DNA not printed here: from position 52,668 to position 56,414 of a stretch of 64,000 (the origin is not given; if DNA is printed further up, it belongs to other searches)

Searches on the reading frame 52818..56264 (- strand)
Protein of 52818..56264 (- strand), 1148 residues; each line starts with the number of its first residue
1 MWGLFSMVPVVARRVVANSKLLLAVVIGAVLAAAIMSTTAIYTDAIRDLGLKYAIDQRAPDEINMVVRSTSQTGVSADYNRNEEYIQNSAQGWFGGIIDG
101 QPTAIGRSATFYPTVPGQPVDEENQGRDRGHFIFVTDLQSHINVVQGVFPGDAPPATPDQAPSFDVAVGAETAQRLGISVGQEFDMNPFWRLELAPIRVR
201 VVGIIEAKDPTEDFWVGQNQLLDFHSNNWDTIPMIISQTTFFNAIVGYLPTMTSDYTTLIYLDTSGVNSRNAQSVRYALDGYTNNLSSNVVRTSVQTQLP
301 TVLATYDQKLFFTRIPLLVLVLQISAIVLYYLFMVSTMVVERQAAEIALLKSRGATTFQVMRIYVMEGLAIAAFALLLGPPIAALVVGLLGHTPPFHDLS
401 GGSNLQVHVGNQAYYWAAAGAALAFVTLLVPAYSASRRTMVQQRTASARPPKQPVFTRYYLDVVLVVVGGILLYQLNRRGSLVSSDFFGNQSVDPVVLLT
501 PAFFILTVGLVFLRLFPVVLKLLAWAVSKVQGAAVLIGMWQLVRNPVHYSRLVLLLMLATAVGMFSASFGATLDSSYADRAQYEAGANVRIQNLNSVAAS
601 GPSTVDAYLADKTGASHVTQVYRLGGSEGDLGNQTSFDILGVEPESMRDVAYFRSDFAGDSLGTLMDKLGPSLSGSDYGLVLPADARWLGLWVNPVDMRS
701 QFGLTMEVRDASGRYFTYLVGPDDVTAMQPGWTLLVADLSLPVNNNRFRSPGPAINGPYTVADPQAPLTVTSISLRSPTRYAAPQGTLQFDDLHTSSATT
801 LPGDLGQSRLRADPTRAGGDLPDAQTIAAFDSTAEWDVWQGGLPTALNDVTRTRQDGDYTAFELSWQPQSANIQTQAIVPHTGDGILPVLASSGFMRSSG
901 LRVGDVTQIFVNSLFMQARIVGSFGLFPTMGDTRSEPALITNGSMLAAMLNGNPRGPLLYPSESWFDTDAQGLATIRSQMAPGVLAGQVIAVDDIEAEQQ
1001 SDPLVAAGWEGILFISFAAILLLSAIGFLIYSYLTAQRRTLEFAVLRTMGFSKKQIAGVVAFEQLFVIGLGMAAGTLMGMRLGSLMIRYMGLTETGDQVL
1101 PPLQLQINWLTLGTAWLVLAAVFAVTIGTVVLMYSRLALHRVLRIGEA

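Call 74: search_protein_families(library=pfam, proteins=[window:52818-56264:-], max_evalue=0.00001)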
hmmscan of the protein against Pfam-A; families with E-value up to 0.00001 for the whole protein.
window:52818-56264:- (1148 aa): 1 family
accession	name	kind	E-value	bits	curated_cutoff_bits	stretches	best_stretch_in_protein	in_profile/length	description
PF02687.27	FtsX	-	5e-16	59.3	25.5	2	1015-1136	2-114/120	FtsX-like permease C-terminal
